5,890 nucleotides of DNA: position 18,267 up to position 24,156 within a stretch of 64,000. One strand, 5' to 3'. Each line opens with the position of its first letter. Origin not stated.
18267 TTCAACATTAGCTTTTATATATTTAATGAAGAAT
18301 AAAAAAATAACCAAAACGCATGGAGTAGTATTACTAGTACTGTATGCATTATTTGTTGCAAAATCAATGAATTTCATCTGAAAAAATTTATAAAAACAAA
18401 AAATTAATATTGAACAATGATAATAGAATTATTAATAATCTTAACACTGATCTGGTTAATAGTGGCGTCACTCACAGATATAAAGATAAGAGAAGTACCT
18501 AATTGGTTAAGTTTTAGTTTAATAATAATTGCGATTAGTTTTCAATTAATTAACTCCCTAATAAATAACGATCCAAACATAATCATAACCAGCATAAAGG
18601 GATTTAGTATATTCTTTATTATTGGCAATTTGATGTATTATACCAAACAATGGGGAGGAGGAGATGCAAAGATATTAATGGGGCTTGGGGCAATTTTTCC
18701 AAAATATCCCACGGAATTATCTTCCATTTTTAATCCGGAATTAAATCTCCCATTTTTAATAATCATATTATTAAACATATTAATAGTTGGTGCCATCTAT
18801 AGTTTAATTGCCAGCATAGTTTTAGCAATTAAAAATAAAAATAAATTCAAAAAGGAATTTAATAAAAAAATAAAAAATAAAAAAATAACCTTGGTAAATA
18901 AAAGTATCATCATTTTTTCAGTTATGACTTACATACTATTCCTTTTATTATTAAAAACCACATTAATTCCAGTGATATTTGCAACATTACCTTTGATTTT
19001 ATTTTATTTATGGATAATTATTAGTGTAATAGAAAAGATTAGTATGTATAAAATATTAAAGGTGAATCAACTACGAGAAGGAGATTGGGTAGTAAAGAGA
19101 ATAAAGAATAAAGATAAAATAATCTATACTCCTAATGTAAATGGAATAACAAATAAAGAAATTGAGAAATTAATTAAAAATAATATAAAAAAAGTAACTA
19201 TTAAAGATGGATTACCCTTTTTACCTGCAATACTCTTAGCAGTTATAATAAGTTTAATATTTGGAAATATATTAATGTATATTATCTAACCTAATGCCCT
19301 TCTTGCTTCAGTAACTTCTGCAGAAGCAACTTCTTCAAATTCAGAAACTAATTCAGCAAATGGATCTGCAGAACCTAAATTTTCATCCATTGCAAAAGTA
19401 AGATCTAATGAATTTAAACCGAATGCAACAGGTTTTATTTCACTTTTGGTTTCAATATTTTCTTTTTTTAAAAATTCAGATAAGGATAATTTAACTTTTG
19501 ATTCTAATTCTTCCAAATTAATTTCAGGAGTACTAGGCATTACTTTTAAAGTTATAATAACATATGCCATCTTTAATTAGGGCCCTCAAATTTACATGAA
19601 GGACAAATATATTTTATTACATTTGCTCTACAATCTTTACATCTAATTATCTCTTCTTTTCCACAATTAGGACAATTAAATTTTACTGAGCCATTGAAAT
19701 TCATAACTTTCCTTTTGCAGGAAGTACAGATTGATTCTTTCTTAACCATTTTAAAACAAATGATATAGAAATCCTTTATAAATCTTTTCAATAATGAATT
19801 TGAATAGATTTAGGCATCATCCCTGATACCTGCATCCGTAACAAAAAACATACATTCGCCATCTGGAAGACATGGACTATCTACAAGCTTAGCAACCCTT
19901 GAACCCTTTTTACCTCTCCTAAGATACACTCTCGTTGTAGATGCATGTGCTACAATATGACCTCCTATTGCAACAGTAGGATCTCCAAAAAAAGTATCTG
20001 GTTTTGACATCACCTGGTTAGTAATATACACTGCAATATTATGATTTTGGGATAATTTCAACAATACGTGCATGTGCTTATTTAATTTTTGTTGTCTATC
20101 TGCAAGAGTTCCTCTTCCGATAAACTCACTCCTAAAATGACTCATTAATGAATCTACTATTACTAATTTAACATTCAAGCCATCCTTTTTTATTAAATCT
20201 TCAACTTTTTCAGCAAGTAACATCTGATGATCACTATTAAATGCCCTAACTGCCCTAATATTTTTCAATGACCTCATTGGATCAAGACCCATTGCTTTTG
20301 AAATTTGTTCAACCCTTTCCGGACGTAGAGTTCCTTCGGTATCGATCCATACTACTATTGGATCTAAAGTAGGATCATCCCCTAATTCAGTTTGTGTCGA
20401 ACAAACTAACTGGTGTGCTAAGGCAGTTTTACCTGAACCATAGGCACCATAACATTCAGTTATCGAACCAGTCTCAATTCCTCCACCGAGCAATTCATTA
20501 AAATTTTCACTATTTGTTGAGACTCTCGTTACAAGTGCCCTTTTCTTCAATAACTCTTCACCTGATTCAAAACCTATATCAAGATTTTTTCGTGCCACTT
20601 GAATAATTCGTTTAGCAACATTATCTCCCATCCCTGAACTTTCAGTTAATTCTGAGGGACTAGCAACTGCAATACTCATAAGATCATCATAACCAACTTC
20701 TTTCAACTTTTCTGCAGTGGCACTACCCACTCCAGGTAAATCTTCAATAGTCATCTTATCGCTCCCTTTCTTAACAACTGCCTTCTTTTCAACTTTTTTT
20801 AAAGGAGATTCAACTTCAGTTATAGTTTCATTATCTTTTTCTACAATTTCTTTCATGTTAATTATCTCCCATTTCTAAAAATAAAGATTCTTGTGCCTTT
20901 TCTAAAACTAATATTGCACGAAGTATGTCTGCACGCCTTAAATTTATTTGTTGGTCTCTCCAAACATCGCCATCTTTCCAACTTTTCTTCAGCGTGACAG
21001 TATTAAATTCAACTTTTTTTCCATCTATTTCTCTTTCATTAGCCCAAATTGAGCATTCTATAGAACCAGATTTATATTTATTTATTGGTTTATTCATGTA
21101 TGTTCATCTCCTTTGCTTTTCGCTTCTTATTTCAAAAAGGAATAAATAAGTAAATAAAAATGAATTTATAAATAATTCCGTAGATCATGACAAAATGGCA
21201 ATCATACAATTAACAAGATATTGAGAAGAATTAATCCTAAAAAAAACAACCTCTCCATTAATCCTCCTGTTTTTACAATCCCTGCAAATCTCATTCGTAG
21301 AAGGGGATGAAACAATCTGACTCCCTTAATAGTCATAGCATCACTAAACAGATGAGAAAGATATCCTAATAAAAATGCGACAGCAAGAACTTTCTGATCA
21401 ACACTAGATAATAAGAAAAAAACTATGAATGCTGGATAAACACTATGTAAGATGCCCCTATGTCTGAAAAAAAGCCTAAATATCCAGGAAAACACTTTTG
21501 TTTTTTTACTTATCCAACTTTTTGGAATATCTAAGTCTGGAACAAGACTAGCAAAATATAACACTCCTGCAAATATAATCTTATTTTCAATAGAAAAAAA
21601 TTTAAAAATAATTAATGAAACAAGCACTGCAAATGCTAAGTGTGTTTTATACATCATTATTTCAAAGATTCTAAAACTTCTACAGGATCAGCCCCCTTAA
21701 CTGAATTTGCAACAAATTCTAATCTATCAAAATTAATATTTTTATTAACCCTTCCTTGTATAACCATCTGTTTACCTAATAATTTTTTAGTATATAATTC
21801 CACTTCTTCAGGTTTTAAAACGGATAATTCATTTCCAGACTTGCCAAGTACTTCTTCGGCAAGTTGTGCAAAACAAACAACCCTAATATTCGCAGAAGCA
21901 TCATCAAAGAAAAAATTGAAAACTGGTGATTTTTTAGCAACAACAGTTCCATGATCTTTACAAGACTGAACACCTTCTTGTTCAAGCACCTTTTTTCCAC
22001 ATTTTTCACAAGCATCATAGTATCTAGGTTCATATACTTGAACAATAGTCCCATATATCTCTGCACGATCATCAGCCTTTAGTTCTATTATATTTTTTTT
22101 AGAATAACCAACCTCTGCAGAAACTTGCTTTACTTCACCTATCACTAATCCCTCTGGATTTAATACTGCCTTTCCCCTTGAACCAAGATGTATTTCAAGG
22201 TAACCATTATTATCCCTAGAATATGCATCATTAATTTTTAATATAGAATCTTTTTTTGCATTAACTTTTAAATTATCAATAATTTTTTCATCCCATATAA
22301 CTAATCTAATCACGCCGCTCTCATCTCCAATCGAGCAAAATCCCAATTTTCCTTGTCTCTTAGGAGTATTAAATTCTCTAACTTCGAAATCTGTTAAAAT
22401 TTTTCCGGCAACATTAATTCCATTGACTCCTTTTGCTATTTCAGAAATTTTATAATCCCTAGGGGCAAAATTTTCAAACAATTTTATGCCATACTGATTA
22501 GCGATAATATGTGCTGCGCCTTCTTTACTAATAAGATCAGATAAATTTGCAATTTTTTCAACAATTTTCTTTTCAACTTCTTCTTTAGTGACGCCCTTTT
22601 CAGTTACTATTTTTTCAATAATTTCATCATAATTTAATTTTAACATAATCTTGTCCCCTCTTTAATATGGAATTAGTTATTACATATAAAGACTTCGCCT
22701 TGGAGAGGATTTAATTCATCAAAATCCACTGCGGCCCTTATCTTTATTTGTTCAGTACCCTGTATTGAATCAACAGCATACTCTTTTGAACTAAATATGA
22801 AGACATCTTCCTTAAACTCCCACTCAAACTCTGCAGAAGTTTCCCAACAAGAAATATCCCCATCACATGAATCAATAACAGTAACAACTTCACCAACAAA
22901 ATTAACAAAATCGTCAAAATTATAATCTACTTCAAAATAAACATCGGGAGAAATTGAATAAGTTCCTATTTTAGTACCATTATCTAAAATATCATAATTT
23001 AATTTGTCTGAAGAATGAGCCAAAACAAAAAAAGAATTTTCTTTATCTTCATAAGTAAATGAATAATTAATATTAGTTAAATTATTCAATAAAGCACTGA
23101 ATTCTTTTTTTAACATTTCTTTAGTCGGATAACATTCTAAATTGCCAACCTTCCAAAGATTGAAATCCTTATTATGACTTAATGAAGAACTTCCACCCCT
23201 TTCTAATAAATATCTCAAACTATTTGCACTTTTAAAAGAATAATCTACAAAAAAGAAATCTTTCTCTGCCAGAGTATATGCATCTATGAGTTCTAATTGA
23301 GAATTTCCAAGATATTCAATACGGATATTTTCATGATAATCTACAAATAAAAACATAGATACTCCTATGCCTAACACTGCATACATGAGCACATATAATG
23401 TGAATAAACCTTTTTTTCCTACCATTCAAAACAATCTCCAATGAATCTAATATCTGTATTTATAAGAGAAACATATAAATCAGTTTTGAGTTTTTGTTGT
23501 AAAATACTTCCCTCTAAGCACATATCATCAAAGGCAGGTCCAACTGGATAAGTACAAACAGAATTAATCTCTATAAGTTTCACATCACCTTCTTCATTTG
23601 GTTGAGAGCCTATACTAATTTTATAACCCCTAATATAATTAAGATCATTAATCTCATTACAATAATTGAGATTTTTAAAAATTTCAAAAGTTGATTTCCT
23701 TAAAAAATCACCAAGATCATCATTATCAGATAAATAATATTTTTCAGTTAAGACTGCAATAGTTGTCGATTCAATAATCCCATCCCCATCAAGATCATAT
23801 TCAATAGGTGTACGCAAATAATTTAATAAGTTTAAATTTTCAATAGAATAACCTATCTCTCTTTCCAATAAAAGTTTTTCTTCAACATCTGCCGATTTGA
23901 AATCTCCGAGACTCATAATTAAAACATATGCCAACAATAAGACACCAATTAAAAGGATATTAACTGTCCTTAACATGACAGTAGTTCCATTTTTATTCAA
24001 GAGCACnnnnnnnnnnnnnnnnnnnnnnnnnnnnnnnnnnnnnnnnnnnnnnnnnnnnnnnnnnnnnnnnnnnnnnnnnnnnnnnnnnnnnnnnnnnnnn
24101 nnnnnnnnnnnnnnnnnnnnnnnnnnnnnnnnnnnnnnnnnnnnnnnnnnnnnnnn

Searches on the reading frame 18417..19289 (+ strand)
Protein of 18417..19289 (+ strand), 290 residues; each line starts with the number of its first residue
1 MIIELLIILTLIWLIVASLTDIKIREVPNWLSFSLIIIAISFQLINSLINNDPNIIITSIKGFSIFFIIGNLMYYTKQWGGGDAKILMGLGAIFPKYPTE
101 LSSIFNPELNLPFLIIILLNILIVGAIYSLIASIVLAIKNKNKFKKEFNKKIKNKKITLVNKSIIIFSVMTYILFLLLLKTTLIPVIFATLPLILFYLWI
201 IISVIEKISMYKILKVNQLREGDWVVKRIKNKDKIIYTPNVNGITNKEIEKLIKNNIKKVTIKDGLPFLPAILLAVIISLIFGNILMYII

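Call 35: search_protein_families(library=ncbifam, max_evalue=0.1, proteins=[window:18417-19289:+])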
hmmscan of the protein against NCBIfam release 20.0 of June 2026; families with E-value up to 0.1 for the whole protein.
window:18417-19289:+ (290 aa): 1 family
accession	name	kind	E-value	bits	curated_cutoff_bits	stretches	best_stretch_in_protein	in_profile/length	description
NF040695.1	FlaK_Arch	equivalog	8.4e-22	77.9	330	1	8-149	4-144/230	preflagellin peptidase FlaK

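Call 65: search_protein_families(library=pfam, max_evalue=0.01, proteins=[window:18417-19289:+])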
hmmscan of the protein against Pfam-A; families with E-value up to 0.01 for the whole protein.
window:18417-19289:+ (290 aa): 2 families
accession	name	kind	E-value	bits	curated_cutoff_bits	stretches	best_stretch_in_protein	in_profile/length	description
PF01478.23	Peptidase_A24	-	3.5e-16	60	26.5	1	9-129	2-103/104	Type IV leader peptidase family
PF06847.16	Arc_PepC_II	-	0.00079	20.4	29.9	1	240-285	46-93/93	Archaeal Peptidase A24 C-terminus Type II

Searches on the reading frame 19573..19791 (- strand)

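Call 65: search_protein_families(library=pfam, max_evalue=0.01, proteins=[window:19573-19791:-])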
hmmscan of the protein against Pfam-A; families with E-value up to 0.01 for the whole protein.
window:19573-19791:- (72 aa): 1 family
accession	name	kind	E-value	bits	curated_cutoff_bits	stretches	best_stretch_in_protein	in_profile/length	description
PF07754.17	HVO_2753_ZBP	-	2.4e-14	53.3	33.2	1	22-66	1-45/46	Small zinc finger protein HVO_2753-like, Zn-binding pocket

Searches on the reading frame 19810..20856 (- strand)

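Call 5: search_protein_families(library=pfam, max_evalue=0.01, proteins=[window:19810-20856:-])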
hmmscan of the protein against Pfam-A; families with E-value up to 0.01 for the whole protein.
window:19810-20856:- (348 aa): 11 families
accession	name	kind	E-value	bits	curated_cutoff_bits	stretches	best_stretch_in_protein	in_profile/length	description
PF08423.17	Rad51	-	7.5e-78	261.6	22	1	105-346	1-243/244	Rad51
PF00154.27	RecA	-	3.5e-12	46.8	27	1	104-317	25-223/262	recA bacterial DNA recombination protein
PF14520.12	HHH_5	-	1.1e-10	42.3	27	1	38-90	5-57/57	Helix-hairpin-helix domain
PF13481.12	AAA_25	-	6.3e-09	36.2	27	1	110-242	13-157/195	AAA domain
PF06745.19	ATPase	-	9.7e-06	25.5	26.6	1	113-240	2-131/231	KaiC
PF12836.13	HHH_3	-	8.1e-05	23.1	27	1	65-107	11-51/65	Helix-hairpin-helix motif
PF11731.14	Cdd1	-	0.00029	21.4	25.5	1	36-73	7-44/86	Pathogenicity locus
PF21999.2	IMS_HHH_1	-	0.00083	20.2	27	1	38-72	1-35/53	DNA polymerase-iota, thumb domain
PF12826.13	HHH_2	-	0.001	19.6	27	1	41-86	9-53/64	Helix-hairpin-helix motif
PF00633.29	HHH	-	0.0021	18.2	24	0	37-53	13-29/30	Helix-hairpin-helix motif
PF11798.14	IMS_HHH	-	0.0038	17.8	24.4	1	35-55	11-31/32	IMS family HHH motif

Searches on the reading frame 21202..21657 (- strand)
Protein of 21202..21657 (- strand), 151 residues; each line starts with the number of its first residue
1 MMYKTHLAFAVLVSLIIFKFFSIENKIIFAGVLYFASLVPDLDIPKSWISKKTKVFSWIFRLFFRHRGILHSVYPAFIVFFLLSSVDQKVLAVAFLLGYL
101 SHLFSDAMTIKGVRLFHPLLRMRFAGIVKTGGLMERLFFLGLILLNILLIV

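Call 5: search_protein_families(library=pfam, max_evalue=0.01, proteins=[window:21202-21657:-])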
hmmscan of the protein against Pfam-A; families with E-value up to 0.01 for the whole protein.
window:21202-21657:- (151 aa): 2 families
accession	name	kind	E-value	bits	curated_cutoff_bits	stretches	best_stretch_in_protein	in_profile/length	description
PF04307.19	YdjM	-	2e-23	83.2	29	1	1-129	1-131/176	YdjM inner membrane protein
PF00882.24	Zn_dep_PLPC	-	0.00056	20.3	26.8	1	28-109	24-96/167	Zinc dependent phospholipase C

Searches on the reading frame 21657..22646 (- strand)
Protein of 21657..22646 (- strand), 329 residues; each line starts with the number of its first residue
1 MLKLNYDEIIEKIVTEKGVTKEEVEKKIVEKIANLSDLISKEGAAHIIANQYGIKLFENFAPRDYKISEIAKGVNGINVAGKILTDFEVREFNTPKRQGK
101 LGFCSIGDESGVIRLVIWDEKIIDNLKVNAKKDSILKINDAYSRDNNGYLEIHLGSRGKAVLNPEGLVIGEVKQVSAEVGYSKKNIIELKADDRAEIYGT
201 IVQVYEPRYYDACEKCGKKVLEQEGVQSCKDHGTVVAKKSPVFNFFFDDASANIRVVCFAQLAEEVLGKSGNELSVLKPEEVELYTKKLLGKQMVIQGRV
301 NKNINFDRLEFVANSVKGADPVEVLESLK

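Call 5: search_protein_families(library=pfam, max_evalue=0.01, proteins=[window:21657-22646:-])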
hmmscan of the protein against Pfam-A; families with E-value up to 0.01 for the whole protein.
window:21657-22646:- (329 aa): 3 families
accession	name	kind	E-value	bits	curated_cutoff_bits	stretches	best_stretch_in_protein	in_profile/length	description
PF01336.31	tRNA_anti-codon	-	1.7e-08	34.7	27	1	90-137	11-52/75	OB-fold nucleic acid binding domain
PF08646.16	Rep_fac-A_C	-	2e-08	34.6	28.5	1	198-299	5-115/146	Replication factor-A C terminal domain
PF09999.14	DUF2240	-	0.0028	17.8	22.3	1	7-55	88-136/144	Uncharacterized protein conserved in archaea (DUF2240)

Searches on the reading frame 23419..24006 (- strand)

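Call 4: search_protein_families(library=pfam, max_evalue=0.1, proteins=[window:23419-24006:-])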
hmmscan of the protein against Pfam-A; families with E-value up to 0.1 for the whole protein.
window:23419-24006:- (195 aa): 1 family
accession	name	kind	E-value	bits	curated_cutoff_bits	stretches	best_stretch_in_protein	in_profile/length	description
PF19209.5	CoV_S1_C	-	0.039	14.5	27.1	1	70-110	9-49/58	Coronavirus spike glycoprotein S1, C-terminal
